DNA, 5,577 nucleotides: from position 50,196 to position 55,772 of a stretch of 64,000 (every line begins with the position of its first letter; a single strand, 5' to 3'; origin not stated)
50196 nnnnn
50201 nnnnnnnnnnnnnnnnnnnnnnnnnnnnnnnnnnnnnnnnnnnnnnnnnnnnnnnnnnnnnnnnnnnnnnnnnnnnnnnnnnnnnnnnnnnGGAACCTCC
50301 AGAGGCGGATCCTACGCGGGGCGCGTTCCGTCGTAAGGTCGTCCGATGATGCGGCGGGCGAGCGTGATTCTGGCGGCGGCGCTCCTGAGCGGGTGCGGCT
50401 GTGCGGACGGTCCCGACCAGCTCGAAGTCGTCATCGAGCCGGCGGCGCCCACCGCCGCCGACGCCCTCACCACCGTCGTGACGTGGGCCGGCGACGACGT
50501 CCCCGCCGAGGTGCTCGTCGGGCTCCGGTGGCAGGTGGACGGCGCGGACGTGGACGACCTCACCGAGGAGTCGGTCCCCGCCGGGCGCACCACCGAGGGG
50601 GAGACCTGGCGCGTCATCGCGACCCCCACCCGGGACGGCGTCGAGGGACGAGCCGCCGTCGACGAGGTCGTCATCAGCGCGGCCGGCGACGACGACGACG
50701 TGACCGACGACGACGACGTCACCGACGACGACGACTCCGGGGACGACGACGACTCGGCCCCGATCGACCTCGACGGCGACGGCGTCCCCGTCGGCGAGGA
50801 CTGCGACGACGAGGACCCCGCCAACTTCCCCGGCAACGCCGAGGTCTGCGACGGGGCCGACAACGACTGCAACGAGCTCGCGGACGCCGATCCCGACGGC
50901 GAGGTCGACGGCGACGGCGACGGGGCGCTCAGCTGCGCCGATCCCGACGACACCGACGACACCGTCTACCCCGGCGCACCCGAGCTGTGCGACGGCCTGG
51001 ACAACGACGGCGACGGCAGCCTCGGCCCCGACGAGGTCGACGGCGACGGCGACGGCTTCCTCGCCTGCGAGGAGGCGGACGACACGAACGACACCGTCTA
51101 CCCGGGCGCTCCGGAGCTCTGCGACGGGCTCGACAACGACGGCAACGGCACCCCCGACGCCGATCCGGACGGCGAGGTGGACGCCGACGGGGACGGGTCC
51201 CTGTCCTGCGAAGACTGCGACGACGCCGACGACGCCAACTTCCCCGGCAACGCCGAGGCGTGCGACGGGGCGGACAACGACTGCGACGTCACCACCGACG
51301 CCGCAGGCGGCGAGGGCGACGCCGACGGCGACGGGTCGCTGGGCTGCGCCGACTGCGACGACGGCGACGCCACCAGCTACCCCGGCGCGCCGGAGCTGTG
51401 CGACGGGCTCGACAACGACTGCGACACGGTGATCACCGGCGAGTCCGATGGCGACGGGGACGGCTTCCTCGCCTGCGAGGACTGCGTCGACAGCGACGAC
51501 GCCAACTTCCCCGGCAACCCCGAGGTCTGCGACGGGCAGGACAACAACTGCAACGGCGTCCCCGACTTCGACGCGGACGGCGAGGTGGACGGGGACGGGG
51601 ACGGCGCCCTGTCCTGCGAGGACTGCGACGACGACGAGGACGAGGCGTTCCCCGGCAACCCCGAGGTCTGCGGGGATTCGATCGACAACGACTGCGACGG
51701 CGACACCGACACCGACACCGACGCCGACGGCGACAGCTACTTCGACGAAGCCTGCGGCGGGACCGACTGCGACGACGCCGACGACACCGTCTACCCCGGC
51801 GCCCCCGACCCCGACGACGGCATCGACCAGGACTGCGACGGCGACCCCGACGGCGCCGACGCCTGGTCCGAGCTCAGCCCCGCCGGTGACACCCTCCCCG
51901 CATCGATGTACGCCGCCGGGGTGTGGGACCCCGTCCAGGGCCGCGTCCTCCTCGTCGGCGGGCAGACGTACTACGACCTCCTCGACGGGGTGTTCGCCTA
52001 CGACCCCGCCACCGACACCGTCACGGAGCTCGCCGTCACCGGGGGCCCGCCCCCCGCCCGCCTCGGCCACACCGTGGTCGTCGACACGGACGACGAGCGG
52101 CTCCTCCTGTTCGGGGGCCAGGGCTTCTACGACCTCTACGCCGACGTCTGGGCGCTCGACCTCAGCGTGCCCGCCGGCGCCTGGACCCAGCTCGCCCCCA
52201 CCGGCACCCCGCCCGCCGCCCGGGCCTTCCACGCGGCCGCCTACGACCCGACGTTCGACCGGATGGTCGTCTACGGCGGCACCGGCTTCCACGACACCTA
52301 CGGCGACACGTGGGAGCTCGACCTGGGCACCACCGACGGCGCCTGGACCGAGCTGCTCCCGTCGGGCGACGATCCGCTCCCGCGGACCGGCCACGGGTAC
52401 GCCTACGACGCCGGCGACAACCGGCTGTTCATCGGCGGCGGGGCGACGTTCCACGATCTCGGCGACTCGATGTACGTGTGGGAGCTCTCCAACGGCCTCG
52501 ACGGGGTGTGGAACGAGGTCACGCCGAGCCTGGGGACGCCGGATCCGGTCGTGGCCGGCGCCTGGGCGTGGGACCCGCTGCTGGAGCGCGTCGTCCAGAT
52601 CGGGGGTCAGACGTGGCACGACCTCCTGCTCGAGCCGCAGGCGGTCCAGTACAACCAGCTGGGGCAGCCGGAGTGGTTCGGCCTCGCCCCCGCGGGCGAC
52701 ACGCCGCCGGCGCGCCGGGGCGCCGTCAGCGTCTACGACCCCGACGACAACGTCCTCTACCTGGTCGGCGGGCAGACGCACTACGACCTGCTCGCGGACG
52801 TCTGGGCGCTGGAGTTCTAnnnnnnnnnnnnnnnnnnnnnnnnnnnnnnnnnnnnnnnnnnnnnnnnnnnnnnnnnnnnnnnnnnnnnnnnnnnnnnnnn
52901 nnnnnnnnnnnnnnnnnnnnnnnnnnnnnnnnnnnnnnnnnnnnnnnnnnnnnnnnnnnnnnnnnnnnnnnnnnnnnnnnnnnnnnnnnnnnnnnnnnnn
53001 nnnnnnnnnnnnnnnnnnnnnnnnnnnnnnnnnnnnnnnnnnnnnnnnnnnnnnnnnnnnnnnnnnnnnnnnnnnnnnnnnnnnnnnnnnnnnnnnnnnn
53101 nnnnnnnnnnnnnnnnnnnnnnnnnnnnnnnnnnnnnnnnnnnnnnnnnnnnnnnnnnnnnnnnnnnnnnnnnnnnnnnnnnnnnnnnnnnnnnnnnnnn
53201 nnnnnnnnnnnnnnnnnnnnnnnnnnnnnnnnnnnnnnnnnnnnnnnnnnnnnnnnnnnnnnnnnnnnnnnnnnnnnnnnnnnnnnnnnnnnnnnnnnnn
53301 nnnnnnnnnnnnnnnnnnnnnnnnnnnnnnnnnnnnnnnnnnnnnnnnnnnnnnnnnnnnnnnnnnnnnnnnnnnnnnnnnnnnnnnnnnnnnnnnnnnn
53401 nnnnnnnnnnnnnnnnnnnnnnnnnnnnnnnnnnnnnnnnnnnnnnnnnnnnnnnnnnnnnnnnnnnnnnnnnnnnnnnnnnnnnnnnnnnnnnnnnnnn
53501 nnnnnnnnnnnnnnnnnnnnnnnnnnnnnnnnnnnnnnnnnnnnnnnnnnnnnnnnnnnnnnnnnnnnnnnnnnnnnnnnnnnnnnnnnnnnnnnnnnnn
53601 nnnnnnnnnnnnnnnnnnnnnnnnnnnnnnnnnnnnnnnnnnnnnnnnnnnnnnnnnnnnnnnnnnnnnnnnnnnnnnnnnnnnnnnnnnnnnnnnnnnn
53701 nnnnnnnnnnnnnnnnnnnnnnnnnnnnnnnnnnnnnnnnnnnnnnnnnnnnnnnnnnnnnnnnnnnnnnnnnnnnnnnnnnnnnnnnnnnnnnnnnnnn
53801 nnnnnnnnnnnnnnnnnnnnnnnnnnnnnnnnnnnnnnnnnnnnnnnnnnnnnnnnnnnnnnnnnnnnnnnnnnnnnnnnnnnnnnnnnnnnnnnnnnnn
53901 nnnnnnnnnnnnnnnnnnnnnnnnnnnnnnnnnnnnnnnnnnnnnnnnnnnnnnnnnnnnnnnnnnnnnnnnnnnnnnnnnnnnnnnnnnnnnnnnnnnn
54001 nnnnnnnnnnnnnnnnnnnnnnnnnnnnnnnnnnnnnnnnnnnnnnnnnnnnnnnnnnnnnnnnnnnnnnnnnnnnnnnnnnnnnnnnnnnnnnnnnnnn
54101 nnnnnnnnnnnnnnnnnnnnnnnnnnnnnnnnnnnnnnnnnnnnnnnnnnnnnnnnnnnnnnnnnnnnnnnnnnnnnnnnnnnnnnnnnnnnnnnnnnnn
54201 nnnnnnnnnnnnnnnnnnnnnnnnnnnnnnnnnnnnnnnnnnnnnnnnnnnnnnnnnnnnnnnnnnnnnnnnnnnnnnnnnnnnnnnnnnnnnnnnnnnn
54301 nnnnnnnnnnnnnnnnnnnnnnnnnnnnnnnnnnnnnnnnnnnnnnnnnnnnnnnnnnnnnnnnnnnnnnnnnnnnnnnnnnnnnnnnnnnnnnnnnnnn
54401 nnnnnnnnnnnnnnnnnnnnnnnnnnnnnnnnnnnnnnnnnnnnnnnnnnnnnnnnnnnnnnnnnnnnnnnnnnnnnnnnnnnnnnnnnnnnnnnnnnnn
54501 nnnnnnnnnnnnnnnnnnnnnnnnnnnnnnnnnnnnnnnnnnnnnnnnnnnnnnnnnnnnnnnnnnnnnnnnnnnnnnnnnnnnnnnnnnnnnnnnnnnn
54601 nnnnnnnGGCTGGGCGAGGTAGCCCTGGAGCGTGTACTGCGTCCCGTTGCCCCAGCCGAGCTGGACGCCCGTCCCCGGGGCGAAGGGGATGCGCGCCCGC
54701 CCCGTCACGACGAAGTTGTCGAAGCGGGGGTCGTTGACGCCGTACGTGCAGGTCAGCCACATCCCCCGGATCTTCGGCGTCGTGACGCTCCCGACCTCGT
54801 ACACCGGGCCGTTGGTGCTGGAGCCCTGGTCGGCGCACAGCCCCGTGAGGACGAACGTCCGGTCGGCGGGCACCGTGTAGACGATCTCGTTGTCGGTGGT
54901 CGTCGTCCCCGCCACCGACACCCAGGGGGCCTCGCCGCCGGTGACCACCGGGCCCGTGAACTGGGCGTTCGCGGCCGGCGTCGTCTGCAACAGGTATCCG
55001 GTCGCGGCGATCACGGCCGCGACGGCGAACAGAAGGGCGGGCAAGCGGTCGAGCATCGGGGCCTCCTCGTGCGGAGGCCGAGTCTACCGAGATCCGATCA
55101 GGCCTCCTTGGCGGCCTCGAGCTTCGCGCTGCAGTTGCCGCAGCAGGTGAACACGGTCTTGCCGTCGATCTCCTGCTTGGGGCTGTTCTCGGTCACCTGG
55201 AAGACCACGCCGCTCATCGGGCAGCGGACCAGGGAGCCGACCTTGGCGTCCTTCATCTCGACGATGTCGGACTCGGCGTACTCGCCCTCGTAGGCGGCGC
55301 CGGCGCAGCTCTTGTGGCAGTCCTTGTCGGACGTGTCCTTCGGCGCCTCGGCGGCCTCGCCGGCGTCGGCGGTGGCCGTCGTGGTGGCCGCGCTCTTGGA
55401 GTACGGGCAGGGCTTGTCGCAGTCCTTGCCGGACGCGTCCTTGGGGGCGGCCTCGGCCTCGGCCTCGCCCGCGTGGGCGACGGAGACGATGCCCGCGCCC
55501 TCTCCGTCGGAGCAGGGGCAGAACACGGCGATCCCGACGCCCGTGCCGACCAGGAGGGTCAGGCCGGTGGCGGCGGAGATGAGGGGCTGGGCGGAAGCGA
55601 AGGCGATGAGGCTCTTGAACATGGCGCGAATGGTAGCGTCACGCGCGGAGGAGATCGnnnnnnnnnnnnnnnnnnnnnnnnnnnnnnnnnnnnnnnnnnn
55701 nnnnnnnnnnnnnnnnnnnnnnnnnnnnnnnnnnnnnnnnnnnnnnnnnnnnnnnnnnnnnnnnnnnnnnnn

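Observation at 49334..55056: Three paralogous ~150-aa secreted proteins of an unrecognised family bracketing an MCR/Kelch lipoprotein and a TPR membrane protein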

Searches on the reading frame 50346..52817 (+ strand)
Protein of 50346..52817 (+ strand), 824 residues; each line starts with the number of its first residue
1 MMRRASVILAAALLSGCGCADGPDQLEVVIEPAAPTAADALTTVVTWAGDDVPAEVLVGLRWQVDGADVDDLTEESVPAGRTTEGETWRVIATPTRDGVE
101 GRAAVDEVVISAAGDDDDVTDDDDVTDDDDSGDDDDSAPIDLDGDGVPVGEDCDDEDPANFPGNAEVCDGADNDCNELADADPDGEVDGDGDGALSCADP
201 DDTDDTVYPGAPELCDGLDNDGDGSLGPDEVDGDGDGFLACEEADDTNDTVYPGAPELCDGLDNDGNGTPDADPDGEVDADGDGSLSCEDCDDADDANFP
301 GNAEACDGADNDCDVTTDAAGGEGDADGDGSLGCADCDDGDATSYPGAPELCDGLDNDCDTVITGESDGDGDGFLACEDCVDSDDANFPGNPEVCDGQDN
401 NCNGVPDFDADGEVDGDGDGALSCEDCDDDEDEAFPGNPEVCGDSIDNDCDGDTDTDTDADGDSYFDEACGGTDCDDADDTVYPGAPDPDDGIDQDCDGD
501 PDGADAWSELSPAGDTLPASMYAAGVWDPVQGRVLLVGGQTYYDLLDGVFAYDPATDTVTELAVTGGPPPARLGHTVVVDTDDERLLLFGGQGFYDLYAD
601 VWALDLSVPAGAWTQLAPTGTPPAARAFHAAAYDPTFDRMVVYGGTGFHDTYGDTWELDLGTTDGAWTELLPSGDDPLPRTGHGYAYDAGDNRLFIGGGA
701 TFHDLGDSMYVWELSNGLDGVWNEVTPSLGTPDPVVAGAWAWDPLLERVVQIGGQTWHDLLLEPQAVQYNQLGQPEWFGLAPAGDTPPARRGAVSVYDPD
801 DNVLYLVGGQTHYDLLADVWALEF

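Call 4: search_protein_families(library=pfam, max_evalue=1, proteins=[window:50346-52817:+])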
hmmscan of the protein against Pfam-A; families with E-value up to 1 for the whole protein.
window:50346-52817:+ (824 aa): 8 families
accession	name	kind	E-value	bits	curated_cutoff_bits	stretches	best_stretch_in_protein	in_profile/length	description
PF11617.13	Cu-binding_MopE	-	1.5e-48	163.1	27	8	336-360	1-25/30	Putative metal-binding motif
PF24681.1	Kelch_KLHDC2_KLHL20_DRC7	-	1.7e-38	132.6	50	2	530-734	7-203/221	KLHDC2/KLHL20/DRC7 Kelch-repeats domain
PF13415.12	Kelch_3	-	1e-22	80.2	22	3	533-580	3-48/48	Galactose oxidase, central domain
PF24981.1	Beta-prop_ATRN-LZTR1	-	1.2e-19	71.1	50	2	506-652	78-226/289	Attractin/LZTR1 beta-propeller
PF13418.12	Kelch_4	-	4.3e-19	68.6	21.6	3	571-623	1-48/49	Galactose oxidase, central domain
PF01344.31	Kelch_1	-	1.2e-10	41.1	20.1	2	530-562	10-42/46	Kelch motif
PF13854.13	Kelch_HCF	-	3.5e-10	40.1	113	2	565-645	178-257/345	Host cell factor, Kelch-repeats domain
PF13964.12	Kelch_6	-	3.6e-08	33.6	25.3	2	530-563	10-44/50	Kelch motif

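Call 68: search_protein_families(library=ncbifam, max_evalue=0.01, proteins=[window:50346-52817:+])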
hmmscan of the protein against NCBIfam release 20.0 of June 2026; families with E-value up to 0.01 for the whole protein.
window:50346-52817:+ (824 aa): 0 families

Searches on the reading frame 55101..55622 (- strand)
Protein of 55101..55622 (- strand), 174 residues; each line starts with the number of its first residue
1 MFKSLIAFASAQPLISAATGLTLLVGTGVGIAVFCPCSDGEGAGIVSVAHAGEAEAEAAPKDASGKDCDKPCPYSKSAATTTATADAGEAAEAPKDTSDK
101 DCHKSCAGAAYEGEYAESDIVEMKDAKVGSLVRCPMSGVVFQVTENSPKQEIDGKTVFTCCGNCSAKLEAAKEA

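Call 4: search_protein_families(library=pfam, max_evalue=1, proteins=[window:55101-55622:-])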
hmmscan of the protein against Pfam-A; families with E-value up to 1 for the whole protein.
window:55101-55622:- (174 aa): 1 family
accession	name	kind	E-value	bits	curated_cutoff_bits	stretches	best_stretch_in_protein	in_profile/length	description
PF19740.4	DUF6229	-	0.0061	16.9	25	1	103-138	21-57/62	Family of unknown function (DUF6229)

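Call 5: search_protein_families(library=ncbifam, max_evalue=1, proteins=[window:55101-55622:-])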
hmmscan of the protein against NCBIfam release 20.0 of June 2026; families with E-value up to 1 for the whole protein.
window:55101-55622:- (174 aa): 1 family
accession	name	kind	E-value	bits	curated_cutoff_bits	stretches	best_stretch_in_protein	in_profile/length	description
NF041070.1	carrier_LysW_Arch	domain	0.034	14.2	75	1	124-148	16-40/57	alpha-aminoadipate/glutamate carrier protein LysW/ArgW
